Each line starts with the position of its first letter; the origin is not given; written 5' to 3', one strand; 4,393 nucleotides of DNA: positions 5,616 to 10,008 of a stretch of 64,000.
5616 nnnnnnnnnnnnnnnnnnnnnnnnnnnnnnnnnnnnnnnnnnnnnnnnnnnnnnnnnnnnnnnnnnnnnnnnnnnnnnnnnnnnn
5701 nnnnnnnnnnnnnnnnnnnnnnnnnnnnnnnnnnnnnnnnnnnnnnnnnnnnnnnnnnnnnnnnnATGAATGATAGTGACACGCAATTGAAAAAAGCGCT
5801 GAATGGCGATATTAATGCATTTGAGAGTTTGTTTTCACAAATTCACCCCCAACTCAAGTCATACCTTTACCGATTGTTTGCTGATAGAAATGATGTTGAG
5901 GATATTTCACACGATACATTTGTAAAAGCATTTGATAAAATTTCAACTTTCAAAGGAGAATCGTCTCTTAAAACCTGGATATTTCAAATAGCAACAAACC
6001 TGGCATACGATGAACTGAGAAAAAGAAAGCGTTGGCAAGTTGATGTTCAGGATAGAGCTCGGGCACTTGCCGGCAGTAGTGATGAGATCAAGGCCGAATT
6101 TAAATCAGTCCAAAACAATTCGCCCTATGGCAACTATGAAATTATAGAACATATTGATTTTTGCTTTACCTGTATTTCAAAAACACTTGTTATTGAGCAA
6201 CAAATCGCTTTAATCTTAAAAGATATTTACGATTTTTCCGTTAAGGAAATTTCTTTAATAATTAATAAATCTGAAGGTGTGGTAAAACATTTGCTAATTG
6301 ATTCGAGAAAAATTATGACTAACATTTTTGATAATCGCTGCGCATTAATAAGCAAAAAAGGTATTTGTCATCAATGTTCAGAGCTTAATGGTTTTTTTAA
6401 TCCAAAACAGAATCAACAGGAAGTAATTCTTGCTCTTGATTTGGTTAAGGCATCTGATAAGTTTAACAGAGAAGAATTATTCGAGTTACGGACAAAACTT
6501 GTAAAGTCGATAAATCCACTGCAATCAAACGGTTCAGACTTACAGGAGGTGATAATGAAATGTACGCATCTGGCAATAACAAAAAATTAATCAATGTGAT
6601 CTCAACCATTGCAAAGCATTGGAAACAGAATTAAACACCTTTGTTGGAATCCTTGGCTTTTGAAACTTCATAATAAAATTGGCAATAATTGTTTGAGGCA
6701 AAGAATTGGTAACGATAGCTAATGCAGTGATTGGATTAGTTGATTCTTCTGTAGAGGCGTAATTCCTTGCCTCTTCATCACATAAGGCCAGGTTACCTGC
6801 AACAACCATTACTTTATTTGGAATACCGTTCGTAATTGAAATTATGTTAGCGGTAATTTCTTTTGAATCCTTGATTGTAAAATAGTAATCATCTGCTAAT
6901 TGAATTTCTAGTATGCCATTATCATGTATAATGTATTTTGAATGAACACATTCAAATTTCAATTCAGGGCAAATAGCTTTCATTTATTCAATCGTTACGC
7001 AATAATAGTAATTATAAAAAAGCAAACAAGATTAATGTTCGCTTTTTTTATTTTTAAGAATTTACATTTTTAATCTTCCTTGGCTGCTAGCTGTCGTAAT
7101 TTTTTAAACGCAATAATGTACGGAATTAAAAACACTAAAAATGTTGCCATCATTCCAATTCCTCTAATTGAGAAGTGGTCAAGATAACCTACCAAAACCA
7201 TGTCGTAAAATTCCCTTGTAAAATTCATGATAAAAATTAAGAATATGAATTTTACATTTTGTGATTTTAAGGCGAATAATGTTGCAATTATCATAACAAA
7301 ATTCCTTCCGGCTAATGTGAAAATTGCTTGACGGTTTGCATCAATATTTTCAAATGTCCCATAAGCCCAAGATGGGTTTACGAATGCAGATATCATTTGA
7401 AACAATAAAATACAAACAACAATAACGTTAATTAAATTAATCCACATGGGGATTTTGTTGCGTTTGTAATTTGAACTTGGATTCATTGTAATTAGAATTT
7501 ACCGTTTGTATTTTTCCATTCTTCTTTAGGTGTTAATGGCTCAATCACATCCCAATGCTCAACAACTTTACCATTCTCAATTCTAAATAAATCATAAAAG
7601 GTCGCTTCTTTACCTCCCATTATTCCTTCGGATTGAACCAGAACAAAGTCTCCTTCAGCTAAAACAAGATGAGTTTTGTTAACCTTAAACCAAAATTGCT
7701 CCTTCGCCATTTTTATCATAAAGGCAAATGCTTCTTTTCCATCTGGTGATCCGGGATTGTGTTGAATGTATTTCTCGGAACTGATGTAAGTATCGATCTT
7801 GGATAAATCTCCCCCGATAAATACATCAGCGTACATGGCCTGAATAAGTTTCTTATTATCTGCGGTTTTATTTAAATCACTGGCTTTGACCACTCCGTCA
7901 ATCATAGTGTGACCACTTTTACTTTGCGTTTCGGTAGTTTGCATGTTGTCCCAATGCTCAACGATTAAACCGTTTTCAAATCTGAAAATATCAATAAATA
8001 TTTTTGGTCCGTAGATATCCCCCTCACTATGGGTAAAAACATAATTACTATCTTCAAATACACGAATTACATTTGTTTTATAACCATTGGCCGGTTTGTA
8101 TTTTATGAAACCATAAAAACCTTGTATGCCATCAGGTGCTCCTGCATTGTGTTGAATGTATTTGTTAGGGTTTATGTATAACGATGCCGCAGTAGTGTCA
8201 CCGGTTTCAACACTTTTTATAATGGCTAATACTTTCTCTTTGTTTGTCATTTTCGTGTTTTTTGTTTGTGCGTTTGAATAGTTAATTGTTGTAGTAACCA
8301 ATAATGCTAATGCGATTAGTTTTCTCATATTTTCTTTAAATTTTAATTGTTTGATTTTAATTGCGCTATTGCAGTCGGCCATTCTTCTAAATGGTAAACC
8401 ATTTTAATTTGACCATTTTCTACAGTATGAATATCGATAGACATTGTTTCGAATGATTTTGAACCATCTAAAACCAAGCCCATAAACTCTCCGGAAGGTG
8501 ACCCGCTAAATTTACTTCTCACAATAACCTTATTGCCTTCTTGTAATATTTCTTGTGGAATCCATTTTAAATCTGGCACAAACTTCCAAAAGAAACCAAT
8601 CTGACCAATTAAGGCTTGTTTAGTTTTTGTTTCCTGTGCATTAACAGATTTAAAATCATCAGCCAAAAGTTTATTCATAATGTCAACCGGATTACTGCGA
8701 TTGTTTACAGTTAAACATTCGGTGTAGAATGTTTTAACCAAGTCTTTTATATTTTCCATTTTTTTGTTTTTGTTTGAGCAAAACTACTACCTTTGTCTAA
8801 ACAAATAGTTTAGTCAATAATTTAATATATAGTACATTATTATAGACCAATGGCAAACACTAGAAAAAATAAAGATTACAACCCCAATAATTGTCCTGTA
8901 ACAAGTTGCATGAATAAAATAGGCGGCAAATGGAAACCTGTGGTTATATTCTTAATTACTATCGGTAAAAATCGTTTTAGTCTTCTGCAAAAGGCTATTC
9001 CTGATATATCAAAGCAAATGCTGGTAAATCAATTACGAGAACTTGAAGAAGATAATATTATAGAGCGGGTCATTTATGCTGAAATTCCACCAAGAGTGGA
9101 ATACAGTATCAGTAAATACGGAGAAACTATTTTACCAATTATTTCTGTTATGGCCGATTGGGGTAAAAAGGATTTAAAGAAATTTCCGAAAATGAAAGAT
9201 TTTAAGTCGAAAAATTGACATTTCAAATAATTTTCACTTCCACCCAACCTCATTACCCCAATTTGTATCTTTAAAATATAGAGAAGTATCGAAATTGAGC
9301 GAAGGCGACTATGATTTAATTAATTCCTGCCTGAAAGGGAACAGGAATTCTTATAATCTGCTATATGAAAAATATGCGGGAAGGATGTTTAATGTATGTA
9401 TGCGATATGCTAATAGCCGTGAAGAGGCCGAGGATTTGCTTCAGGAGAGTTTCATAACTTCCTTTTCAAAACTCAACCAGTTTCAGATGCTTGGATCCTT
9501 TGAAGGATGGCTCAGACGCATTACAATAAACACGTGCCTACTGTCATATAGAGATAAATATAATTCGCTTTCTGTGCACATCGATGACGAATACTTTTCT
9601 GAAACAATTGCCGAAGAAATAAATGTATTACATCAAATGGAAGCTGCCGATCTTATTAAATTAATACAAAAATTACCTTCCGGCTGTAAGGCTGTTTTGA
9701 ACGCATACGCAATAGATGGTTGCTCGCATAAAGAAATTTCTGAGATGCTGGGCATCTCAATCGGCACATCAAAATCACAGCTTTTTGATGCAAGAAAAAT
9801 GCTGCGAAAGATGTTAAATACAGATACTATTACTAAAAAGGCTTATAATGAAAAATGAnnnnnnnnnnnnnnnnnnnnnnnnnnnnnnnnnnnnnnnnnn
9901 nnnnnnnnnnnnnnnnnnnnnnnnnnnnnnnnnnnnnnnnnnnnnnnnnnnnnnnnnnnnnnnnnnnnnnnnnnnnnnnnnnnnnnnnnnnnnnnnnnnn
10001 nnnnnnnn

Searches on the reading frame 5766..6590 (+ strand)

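Call 19: search_protein_families(library=pfam, proteins=[window:5766-6590:+], max_evalue=0.001)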
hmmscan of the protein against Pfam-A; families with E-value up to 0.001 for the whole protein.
window:5766-6590:+ (274 aa): 2 families
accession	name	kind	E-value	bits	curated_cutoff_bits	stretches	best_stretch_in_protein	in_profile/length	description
PF04542.20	Sigma70_r2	-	1.5e-16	60.4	24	1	22-89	1-70/71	Sigma-70 region 2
PF08281.18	Sigma70_r4_2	-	5.1e-05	23.3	25.7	1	144-177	14-47/54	Sigma-70, region 4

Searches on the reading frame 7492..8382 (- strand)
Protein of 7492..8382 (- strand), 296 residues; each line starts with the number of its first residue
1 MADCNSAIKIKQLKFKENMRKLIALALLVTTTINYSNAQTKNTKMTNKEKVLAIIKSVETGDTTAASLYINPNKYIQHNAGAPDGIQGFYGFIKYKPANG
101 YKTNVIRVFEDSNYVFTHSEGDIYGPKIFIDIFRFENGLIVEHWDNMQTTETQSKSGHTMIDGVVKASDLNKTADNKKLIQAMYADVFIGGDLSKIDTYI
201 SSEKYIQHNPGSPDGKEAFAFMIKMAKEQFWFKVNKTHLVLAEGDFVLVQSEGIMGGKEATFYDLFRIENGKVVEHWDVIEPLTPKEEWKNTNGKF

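Call 19: search_protein_families(library=pfam, proteins=[window:7492-8382:-], max_evalue=0.001)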
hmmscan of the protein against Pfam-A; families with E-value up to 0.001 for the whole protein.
window:7492-8382:- (296 aa): 2 families
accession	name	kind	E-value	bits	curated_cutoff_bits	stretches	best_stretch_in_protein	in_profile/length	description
PF07366.18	SnoaL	-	6.7e-16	58.7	28.4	1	179-284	2-121/126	SnoaL-like polyketide cyclase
PF12680.13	SnoaL_2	-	2.4e-14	54.2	27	1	181-276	2-102/102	SnoaL-like domain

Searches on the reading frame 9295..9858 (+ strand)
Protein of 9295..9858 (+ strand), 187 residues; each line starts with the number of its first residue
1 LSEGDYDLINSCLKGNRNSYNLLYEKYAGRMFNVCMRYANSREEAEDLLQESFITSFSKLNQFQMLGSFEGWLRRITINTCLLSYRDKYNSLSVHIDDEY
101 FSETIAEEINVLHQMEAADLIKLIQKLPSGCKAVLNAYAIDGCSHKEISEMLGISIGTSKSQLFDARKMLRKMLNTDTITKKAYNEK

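Call 19: search_protein_families(library=pfam, proteins=[window:9295-9858:+], max_evalue=0.001)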
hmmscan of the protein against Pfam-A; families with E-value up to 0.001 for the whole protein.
window:9295-9858:+ (187 aa): 3 families
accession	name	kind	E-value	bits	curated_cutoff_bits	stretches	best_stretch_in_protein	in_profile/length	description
PF08281.18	Sigma70_r4_2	-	9.4e-14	51.2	25.7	1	119-170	3-54/54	Sigma-70, region 4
PF04542.20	Sigma70_r2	-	2e-13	50.4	24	1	23-88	1-68/71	Sigma-70 region 2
PF04545.22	Sigma70_r4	-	1.4e-05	24.9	24.1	1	124-172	2-50/50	Sigma-70, region 4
